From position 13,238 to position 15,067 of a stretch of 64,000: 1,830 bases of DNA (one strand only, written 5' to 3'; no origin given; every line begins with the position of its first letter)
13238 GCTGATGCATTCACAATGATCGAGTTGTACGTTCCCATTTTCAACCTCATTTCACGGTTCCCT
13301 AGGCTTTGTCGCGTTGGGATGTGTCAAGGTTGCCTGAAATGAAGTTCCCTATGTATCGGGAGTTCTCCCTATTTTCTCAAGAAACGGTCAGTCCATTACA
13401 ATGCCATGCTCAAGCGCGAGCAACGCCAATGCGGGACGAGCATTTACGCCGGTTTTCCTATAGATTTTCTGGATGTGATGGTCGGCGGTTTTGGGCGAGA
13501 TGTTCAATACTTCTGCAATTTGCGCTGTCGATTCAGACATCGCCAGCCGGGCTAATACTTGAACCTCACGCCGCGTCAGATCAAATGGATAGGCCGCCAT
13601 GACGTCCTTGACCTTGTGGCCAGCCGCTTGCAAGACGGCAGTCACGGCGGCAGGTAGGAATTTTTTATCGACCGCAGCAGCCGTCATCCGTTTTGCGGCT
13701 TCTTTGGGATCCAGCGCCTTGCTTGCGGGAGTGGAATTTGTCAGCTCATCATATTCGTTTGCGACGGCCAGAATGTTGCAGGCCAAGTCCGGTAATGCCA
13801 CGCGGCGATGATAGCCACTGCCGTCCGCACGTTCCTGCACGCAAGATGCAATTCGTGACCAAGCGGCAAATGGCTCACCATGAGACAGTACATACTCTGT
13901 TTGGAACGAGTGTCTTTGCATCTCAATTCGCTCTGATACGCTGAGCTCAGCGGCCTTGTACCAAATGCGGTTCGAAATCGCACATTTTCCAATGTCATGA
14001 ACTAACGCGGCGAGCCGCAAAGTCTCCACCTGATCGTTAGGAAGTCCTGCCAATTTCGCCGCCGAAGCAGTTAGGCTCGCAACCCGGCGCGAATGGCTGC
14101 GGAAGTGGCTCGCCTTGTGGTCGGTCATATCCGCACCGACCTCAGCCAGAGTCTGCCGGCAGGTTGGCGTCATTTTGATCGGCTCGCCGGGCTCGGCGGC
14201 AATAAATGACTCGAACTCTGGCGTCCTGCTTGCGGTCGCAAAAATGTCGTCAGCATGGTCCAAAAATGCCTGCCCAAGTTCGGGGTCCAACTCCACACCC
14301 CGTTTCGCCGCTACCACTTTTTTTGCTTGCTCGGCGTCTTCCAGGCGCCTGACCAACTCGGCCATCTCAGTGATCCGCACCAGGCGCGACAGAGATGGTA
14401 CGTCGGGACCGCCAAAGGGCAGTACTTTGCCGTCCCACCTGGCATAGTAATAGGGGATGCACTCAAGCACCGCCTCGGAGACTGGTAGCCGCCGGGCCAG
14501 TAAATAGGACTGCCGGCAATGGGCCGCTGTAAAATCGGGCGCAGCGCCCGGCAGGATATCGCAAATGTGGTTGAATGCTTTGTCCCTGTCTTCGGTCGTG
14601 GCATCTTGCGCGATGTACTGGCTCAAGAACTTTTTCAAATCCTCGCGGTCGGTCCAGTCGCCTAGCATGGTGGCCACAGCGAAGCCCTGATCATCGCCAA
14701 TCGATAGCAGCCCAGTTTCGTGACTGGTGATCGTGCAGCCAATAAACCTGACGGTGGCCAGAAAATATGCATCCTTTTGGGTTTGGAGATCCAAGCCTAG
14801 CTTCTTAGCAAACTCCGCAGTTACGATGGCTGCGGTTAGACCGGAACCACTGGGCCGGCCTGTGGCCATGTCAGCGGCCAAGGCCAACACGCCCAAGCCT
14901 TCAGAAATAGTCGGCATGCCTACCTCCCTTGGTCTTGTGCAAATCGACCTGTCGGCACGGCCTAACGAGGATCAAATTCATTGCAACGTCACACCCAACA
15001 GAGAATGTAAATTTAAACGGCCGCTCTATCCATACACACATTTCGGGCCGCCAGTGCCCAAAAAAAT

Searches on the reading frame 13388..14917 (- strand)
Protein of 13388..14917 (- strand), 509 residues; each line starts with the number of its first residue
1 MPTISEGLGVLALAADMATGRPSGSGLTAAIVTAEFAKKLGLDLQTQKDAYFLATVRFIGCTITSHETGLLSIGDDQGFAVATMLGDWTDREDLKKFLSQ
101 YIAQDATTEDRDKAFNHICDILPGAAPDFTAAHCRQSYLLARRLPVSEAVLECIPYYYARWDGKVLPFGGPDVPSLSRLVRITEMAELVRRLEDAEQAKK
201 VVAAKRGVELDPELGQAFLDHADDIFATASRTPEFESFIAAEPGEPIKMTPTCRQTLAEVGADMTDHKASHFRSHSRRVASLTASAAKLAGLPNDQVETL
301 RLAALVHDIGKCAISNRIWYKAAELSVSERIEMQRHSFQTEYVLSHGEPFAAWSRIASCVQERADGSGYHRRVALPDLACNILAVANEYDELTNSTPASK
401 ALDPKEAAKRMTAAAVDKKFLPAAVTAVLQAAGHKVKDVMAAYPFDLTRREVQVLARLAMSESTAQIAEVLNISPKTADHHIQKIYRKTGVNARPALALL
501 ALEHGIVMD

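Call 3: search_protein_families(library=pfam, proteins=[window:13388-14917:-], max_evalue=0.01)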
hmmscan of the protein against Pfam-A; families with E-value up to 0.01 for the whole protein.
window:13388-14917:- (509 aa): 7 families
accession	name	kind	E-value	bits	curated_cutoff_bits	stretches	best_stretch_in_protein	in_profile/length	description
PF13487.12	HD_5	-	8.4e-25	87.9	27.2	1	262-415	4-162/170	HD domain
PF00196.25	GerE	-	6.6e-13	48.5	23.5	1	447-501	3-57/57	Bacterial regulatory proteins, luxR family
PF01966.28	HD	-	9.1e-10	39.3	22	1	274-389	3-113/116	HD domain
PF08281.18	Sigma70_r4_2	-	0.00084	19.4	25.7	1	462-487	27-52/54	Sigma-70, region 4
PF08668.18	HDOD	-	0.00089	19.2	22.9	1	265-327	88-148/196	HDOD domain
PF13556.12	HTH_30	-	0.0023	18.2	27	1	458-502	9-53/59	PucR C-terminal helix-turn-helix domain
PF13384.12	HTH_23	-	0.0055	16.9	24.6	0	453-492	9-47/50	Homeodomain-like domain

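Call 4: search_protein_families(library=ncbifam, proteins=[window:13388-14917:-], max_evalue=0.01)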
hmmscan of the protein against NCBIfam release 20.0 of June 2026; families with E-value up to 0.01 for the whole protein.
window:13388-14917:- (509 aa): 24 families
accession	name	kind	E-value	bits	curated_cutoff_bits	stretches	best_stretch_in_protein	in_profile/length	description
NF053512.1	nitric_RR_NosR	exception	8.9e-27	94.1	400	1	256-454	176-376/422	response regulator c-di-GMP phosphodiesterase, NosR family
NF052366.1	photon_PedR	equivalog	9.6e-10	38.5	120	1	447-507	3-63/74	photosynthetic electron transport-dependent transcriptional regulator PedR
NF007708.0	PRK10403.1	equivalog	8.8e-09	35.1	343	1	441-503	147-210/215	nitrate/nitrite response regulator protein NarP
NF052445.1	RespRegMctR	equivalog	2.3e-08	33.7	300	1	411-506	115-204/205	two-component system response regulator MctR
NF047785.1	respo_reg_MadR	equivalog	1.3e-07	31.2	300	1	443-504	145-206/209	MadR family response regulator transcription factor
NF007935.0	PRK10651.1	equivalog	1.5e-07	30.9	250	1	400-499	109-208/216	two-component system response regulator NarL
NF041232.1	BagY_FevT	exception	4.8e-07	29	700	1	442-497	292-347/367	LuxR family transcriptional regulator BagY/FevT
TIGR03541.1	reg_near_HchA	equivalog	6.2e-07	29.1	215.6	1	415-505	140-230/232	PA1136 family autoinducer-binding transcriptional regulator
NF003420.0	PRK04841.1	equivalog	1.1e-06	27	537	1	436-495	830-887/903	HTH-type transcriptional regulator MalT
TIGR03020.2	EpsA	equivalog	1.9e-06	27.7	170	1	445-494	189-238/247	XrtB/PEP-CTERM-associated transcriptional regulator EpsA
NF007505.1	PRK10100.1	equivalog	3e-06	27.1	250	1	444-495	142-193/204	biofilm master transcriptional regulator CsgD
NF007018.1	PRK09483.1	equivalog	7.4e-06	25.7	280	1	399-507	103-209/217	UvrY/SirA/GacA family response regulator transcription factor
TIGR02621.3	cas3_GSU0051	exception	1.6e-05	23.9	400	1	263-312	662-711/854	type I-G CRISPR-associated helicase/endonuclease Cas3g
TIGR00277.1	HDIG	domain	4.5e-05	23.2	27.6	1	273-315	6-45/84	HDIG domain-containing metalloprotein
NF011896.0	PRK15369.1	equivalog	0.00011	21.9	242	1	411-492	117-195/211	two component system response regulator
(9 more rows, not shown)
